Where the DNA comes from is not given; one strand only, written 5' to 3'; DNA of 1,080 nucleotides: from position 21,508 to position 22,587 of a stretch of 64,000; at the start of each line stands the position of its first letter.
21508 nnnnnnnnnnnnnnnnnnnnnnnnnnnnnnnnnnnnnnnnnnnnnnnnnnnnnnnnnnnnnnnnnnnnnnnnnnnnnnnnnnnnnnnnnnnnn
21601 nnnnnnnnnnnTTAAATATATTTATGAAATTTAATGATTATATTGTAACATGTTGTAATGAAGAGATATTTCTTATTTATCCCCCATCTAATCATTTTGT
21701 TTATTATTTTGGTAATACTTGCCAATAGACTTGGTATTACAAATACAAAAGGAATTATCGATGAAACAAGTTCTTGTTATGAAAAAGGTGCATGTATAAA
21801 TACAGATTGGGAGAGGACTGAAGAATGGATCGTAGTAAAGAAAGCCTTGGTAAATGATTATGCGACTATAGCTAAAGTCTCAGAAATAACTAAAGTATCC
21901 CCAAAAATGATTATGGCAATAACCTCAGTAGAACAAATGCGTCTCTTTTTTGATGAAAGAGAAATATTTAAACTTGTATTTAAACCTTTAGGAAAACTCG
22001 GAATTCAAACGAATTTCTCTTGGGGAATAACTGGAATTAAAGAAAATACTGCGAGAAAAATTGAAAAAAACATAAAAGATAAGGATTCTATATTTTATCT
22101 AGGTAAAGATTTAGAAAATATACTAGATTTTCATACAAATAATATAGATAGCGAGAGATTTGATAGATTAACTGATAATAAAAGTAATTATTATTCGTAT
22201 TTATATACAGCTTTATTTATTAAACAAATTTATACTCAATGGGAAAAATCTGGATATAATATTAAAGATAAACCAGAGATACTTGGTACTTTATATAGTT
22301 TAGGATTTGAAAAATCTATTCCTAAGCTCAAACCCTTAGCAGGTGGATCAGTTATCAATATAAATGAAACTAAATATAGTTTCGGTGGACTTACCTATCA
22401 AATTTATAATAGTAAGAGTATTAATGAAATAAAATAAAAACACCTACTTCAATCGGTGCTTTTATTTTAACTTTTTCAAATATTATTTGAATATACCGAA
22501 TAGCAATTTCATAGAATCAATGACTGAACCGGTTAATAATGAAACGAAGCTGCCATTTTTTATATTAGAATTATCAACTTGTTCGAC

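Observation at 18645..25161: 6.5-kb island of four secreted/surface protein genes splitting fusA from tuf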

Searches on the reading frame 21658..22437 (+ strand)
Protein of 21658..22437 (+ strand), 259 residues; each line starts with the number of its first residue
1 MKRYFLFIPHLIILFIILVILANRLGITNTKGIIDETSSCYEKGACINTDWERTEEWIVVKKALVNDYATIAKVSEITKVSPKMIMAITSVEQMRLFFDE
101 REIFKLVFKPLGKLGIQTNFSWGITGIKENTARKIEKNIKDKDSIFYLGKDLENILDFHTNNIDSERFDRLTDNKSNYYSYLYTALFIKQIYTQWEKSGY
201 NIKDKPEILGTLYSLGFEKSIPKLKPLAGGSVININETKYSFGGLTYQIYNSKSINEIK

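Call 4: search_protein_families(library=pfam, proteins=[window:21658-22437:+], max_evalue=0.1)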
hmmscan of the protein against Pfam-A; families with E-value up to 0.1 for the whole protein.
window:21658-22437:+ (259 aa): 0 families

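Call 5: search_protein_families(library=ncbifam, proteins=[window:21658-22437:+], max_evalue=0.1)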
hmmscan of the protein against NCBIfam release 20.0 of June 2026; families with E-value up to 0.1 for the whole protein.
window:21658-22437:+ (259 aa): 1 family
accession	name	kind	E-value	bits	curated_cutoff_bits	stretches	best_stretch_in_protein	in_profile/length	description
NF047801.1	LIC10301_lipo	equivalog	0.034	14.3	130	1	11-81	6-75/124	LIC10301 family lipoprotein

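Call 26: search_solved_structures(query=window:21658-22437:+, max_evalue=1)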
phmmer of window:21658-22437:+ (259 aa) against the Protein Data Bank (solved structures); distinct sequences matched with E-value up to 1: 1.
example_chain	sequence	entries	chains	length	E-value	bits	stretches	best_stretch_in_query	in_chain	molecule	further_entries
6rfq_S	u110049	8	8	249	0.2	14.3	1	3-80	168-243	Subunit NESM of NADH:Ubiquinone Oxidoreductase (Complex I)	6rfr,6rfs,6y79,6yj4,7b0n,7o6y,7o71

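Call 27: find_homologous_proteins(query=window:21658-22437:+, max_evalue=0.001)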
Query window:21658-22437:+ (259 aa): 183 proteins with E <= 0.001 among 924 candidates; the best 120 are listed.
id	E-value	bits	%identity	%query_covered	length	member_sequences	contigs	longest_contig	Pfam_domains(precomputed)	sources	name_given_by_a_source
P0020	3.3e-161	553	96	100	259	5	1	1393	-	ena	-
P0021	9.4e-108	377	65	100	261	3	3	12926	-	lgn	-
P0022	4.1e-74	267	51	98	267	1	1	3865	-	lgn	-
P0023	3.5e-72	261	50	95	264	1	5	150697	-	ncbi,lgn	-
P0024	4.5e-72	261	49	97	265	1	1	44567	-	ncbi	-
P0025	6.3e-72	260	50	99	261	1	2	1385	-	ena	-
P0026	1.1e-71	259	51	93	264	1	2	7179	-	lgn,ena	-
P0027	2.1e-71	258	50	99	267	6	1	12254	-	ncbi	-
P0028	6.4e-71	257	49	97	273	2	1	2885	-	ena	-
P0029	8.9e-71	256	45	97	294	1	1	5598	-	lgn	-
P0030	1.5e-70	256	49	98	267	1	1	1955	-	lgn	-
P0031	1.6e-70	256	47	99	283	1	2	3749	-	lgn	-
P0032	1.7e-70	255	49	99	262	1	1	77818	-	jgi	jgi:hypothetical protein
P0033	2.6e-70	255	48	98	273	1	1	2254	-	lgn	-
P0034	3.0e-70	255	50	98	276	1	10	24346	-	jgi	jgi:hypothetical protein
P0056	1.3e-67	246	47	97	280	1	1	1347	PF07182.17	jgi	-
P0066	1.9e-66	242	45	98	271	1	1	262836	-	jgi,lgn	jgi:hypothetical protein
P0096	1.5e-62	229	45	98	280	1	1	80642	-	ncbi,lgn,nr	ncbi:MAG: hypothetical protein JWP09_747 [Candidatus Taylorbacteria bacterium]|nr:hypothetical prote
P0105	1.1e-61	227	46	89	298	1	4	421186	-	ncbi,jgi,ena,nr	ncbi:MAG TPA: hypothetical protein PKZ36_02860 [Candidatus Paceibacterota bacterium]|nr:hypothetical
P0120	3.7e-60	222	45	93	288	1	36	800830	-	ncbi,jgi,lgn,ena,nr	ncbi:TPA: hypothetical protein DEP30_02530 [Candidatus Nomurabacteria bacterium]|nr:MAG: hypothetica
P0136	5.2e-58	215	43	95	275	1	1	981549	PF07182.17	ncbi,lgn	ncbi:MAG: DUF1402 family protein [Patescibacteria group bacterium]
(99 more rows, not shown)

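Call 36: find_encoding_contigs(protein=P0023, flank=6000, max_places=2)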
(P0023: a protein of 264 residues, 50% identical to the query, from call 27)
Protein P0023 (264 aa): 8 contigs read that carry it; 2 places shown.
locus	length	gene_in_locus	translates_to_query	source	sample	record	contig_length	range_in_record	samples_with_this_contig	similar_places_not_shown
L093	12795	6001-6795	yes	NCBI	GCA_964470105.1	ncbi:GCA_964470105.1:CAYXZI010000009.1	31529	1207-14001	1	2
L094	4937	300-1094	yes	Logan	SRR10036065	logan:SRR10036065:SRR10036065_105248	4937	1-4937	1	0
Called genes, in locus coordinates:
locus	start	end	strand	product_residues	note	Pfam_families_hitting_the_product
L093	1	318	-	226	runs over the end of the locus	PF07650:KH_2, PF00189:Ribosomal_S3_C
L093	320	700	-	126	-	PF00237:Ribosomal_L22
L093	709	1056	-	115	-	PF00203:Ribosomal_S19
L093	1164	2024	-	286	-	PF00181:Ribosomal_L2_N, PF03947:Ribosomal_L2_C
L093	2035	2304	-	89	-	PF00276:Ribosomal_L23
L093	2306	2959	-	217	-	PF00573:Ribosomal_L4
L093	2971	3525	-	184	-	PF00297:Ribosomal_L3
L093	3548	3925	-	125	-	PF00338:Ribosomal_S10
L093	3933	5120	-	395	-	PF00009:GTP_EFTU, PF03144:GTP_EFTU_D2, PF03143:GTP_EFTU_D3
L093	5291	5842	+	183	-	-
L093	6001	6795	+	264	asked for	-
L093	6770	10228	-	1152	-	-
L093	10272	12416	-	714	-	PF00009:GTP_EFTU, PF03144:GTP_EFTU_D2, PF22042:EF-G_D2, PF14492:EFG_III, PF16658:RF3_C (weak), PF03764:EFG_IV, PF00679:EFG_C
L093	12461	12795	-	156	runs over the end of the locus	PF00177:Ribosomal_S7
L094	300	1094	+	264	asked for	-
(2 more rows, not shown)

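Call 37: find_encoding_contigs(protein=P0120, flank=6000, max_places=2)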
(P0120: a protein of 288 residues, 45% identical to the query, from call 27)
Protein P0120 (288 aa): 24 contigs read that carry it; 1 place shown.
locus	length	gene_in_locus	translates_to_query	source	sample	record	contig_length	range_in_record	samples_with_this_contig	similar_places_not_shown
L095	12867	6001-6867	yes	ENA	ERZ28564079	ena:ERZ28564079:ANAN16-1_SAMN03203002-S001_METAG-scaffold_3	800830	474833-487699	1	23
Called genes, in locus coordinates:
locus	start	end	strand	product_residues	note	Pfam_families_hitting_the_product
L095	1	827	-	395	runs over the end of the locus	PF00091:Tubulin, PF12327:FtsZ_C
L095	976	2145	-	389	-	PF02491:SHS2_FTSA, PF11104:PilM_2, PF14450:FtsA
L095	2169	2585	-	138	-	PF02130:YbeY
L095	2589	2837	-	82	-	-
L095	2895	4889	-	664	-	PF17764:PriA_3primeBD (weak)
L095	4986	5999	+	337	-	PF00022:Actin, PF06723:MreB_Mbl, PF00012:HSP70, PF14450:FtsA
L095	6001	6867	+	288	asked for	-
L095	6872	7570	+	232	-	PF13177:DNA_pol3_delta2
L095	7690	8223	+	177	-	PF01765:RRF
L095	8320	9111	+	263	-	-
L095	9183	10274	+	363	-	PF02163:Peptidase_M50, PF13180:PDZ_2 (faint)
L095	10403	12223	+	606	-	PF00009:GTP_EFTU, PF01926:MMR_HSR1 (weak), PF22042:EF-G_D2, PF03144:GTP_EFTU_D2, PF00679:EFG_C, PF21018:BipA_C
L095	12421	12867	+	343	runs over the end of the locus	PF04545:Sigma70_r4, PF05066:HARE-HTH (weak)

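Call 38: predict_structure(alignment_id=A1)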
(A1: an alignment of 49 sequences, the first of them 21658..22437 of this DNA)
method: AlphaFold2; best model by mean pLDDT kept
length: 259 residues; sequences in the alignment: 49
mean_pLDDT: 90.8   pTM: 0.85
mean pLDDT of the five models: 90.8, 90.6, 90.4, 89.2, 88.9
residues with pLDDT >= 90: 184; 70-90: 56; 50-70: 19; < 50: 0
segments of 3 or more residues with pLDDT < 50: none
pLDDT, mean of each block of 10 residues (from residue 1): 72 87 67 74 75 95 97 98 98 94 87 88 94 98 97 96 96 95 98 97 94 95 93 91 95 90
secondary structure, 60 per line:
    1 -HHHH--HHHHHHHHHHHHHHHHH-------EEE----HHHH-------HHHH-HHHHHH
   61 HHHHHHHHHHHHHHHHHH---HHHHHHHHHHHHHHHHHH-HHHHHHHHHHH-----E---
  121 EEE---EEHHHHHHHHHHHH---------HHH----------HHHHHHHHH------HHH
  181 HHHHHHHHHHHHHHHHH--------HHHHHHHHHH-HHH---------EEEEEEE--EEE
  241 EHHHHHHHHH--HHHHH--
elements in order: H2-5 H8-24 E32-34 H39-42 H50-53 H55-78 H82-99 H101-111 E121-123 H129-140 H163-171 H178-197 H206-215 E229-235 E238-241 H242-250 H253-257

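Call 41: fold_search(model_id=the predicted structure, library=pdb)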
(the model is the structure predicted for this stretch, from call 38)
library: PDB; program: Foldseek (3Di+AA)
matches with E <= 10: 93; with E <= 0.001: 0
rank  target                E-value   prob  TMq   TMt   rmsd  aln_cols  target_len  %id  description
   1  4m5e                  2.8e-01  0.89  0.37  0.25   8.7       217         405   13  Tse3 structure (released 2014-04-23)
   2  6gi4                  3.7e-01  0.87  0.36  0.47   8.5       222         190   11  Structure of Lytic Transglycosylase MltE mutant S75A from E.coli (released 2018-10-10)
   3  3gxk_A                3.9e-01  0.51  0.32  0.43  11.6       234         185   11  The crystal structure of g-type lysozyme from Atlantic cod (Gadus morhua L.) in complex with NAG oligomers sheds new l (released 2009-10-20)
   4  3mgw                  4.3e-01  0.15  0.19  0.25  13.6       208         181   14  Thermodynamics and structure of a salmon cold-active goose-type lysozyme (released 2010-05-05)
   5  5aa4_C                4.5e-01  0.21  0.23  0.16  11.9       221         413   10  Crystal structure of MltF from Pseudomonas aeruginosa in complex with cell-wall tetrapeptide (released 2016-10-12)
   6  2y8p_B                4.7e-01  0.96  0.38  0.50   5.1       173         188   13  Crystal Structure of an Outer Membrane-Anchored Endolytic Peptidoglycan Lytic Transglycosylase (MltE) from Escherichia (released 2011-04-13)
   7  5ohu                  5.0e-01  0.82  0.35  0.16   8.7       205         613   11  The X-ray Structure of Lytic Transglycosylase Slt from Pseudomonas aeruginosa (released 2018-04-18)
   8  3t36_A                5.5e-01  0.96  0.38  0.52   5.0       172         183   13  Crystal structure of lytic transglycosylase MltE from Eschericha coli (released 2012-07-25)
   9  2y8p_A                5.5e-01  0.85  0.38  0.51   8.0       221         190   12  Crystal Structure of an Outer Membrane-Anchored Endolytic Peptidoglycan Lytic Transglycosylase (MltE) from Escherichia (released 2011-04-13)
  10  4m5f_A                5.5e-01  0.69  0.36  0.24   8.5       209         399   12  complex structure of Tse3-Tsi3 (released 2014-04-23)
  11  5aa1_B                5.5e-01  0.41  0.29  0.19   9.2       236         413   10  Crystal structure of MltF from Pseudomonas aeruginosa in complex with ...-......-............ (released 2016-10-12)
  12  6gi3                  5.8e-01  0.93  0.38  0.50   5.6       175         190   13  Structure of Lytic Transglycosylase MltE mutant S73A from E.coli (released 2018-10-10)
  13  3gxk_D                6.1e-01  0.47  0.33  0.44  11.4       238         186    9  The crystal structure of g-type lysozyme from Atlantic cod (Gadus morhua L.) in complex with NAG oligomers sheds new l (released 2009-10-20)
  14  5aa2_D                6.1e-01  0.15  0.20  0.14  12.9       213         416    8  Crystal structure of MltF from Pseudomonas aeruginosa in complex with NAM-pentapeptide. (released 2016-10-12)
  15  3gxk_B                6.1e-01  0.14  0.19  0.25  13.3       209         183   13  The crystal structure of g-type lysozyme from Atlantic cod (Gadus morhua L.) in complex with NAG oligomers sheds new l (released 2009-10-20)
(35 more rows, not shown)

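Call 57: search_solved_structures(query=A1, max_evalue=10, show_alignments=2)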
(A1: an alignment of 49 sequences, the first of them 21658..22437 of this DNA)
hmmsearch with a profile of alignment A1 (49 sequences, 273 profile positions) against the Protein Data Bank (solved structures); distinct sequences matched with E-value up to 10: 1.
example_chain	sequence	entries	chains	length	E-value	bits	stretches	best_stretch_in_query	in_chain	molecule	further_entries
6az1_a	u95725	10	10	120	0.67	12.6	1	49-108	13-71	ribosomal protein S25e | 40S ribosomal protein S25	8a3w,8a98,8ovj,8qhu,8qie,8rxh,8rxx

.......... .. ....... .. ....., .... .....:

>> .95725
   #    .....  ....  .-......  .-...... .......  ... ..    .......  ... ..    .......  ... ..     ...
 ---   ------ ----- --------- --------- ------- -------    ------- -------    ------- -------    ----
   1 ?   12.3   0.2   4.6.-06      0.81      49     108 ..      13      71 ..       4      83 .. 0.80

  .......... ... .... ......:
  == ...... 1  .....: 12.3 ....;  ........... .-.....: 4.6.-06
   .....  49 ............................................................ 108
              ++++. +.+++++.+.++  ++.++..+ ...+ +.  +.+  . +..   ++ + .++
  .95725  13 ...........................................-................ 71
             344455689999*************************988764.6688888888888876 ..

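Call 59: search_protein_families(library=pfam, alignment_id=A1, max_evalue=0.1)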
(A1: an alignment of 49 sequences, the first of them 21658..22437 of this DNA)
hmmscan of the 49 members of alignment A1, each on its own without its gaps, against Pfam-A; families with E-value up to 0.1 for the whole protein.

A. member 1, window:21658-22437:+ (259 aa): 0 families

B. families by the number of members that match (of 49 scanned): 8 families
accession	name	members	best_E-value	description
PF07182.16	DUF1402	38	4e-07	Protein of unknown function (DUF1402)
PF19470.4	DUF6007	7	0.0054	Family of unknown function (DUF6007)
PF13406.11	SLT_2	3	0.013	Transglycosylase SLT domain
PF19867.5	DUF6340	1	0.0024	Family of unknown function (DUF6340)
PF18304.6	SabA_adhesion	1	0.035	SabA N-terminal extracellular adhesion domain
PF05727.16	UPF0228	1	0.054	Uncharacterised protein family (UPF0228)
PF04760.21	IF2_N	1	0.057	Translation initiation factor IF-2, N-terminal region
PF10537.14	WAC_Acf1_DNA_bd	1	0.079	ATP-utilising chromatin assembly and remodelling N-terminal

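Call 77: search_protein_families(library=pfam, proteins=[L093:6770-10228:-, L093:5291-5842:+], max_evalue=0.01)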
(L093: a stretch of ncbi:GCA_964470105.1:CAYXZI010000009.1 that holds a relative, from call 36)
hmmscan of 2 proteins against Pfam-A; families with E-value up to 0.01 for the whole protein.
L093:6770-10228:- (1152 aa): 1 family
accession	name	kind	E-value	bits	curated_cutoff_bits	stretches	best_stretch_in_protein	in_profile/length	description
PF05548.17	Peptidase_M11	-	0.0019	17.7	21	1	245-400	40-186/303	Gametolysin peptidase M11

L093:5291-5842:+ (183 aa): 0 families

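Call 78: find_encoding_contigs(protein=P0136, flank=5000, max_places=1)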
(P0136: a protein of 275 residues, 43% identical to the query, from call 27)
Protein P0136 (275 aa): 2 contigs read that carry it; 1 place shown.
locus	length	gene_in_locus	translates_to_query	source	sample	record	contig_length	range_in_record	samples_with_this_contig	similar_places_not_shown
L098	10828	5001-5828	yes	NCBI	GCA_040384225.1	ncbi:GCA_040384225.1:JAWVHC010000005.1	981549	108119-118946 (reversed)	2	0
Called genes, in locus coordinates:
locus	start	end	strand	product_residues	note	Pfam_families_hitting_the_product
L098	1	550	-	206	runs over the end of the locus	PF00297:Ribosomal_L3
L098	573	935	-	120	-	PF00338:Ribosomal_S10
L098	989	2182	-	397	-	PF00009:GTP_EFTU, PF03144:GTP_EFTU_D2, PF03143:GTP_EFTU_D3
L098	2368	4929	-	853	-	-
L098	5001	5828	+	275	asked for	PF07182:DUF1402 (weak)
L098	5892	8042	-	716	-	PF00009:GTP_EFTU, PF03144:GTP_EFTU_D2, PF22042:EF-G_D2, PF14492:EFG_III, PF16658:RF3_C (weak), PF03764:EFG_IV, PF00679:EFG_C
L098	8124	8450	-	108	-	-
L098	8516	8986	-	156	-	PF00177:Ribosomal_S7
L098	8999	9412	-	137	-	PF00164:Ribosom_S12_S23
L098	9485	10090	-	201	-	PF02163:Peptidase_M50 (weak)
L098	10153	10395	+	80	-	PF00830:Ribosomal_L28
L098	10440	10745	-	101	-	PF03819:MazG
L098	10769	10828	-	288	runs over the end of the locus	PF00753:Lactamase_B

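Call 79: find_encoding_contigs(protein=P0066, flank=5000, max_places=1)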
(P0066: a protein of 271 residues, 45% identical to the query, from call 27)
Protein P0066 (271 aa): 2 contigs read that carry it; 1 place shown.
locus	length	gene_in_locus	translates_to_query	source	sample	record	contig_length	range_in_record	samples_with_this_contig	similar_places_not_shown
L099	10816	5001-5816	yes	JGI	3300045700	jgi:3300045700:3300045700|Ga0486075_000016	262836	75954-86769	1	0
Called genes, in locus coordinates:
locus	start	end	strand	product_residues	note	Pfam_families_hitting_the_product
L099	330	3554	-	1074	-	-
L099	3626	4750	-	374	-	PF01637:ATPase_2 (weak), PF13173:AAA_14, PF13635:DUF4143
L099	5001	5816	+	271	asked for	-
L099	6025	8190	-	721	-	PF00009:GTP_EFTU, PF03144:GTP_EFTU_D2, PF22042:EF-G_D2, PF14492:EFG_III, PF16658:RF3_C (weak), PF03764:EFG_IV, PF00679:EFG_C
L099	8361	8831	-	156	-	PF00177:Ribosomal_S7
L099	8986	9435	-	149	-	PF00164:Ribosom_S12_S23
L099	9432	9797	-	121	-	PF01541:GIY-YIG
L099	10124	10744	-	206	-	PF02163:Peptidase_M50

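Call 80: find_encoding_contigs(protein=P0105, flank=6000, max_places=1)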
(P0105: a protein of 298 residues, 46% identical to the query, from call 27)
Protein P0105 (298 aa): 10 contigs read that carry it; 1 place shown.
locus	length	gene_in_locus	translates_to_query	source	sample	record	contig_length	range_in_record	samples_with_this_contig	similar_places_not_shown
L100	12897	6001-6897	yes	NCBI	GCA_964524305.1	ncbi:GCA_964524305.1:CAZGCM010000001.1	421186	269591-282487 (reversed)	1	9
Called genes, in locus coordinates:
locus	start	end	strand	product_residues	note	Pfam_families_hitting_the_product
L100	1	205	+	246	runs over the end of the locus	PF00005:ABC_tran, PF13304:AAA_21 (weak)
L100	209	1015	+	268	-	PF00950:ABC-3, PF01032:FecCD (weak)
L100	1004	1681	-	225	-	PF00970:FAD_binding_6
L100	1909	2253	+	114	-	PF03551:PadR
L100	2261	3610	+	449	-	PF04024:PspC, PF22571:LiaI-LiaF-TM_PspC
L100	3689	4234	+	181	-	PF09946:DUF2178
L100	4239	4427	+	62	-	PF12844:HTH_19, PF01381:HTH_3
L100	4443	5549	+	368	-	PF03193:RsgA_GTPase, PF01926:MMR_HSR1 (weak)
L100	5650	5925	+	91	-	PF12961:DUF3850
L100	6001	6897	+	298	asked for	-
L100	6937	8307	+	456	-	PF01566:Nramp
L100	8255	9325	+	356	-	PF01565:FAD_binding_4, PF02873:MurB_C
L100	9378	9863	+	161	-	PF00254:FKBP_C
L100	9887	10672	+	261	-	PF04402:SIMPL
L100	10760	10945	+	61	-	PF00584:SecE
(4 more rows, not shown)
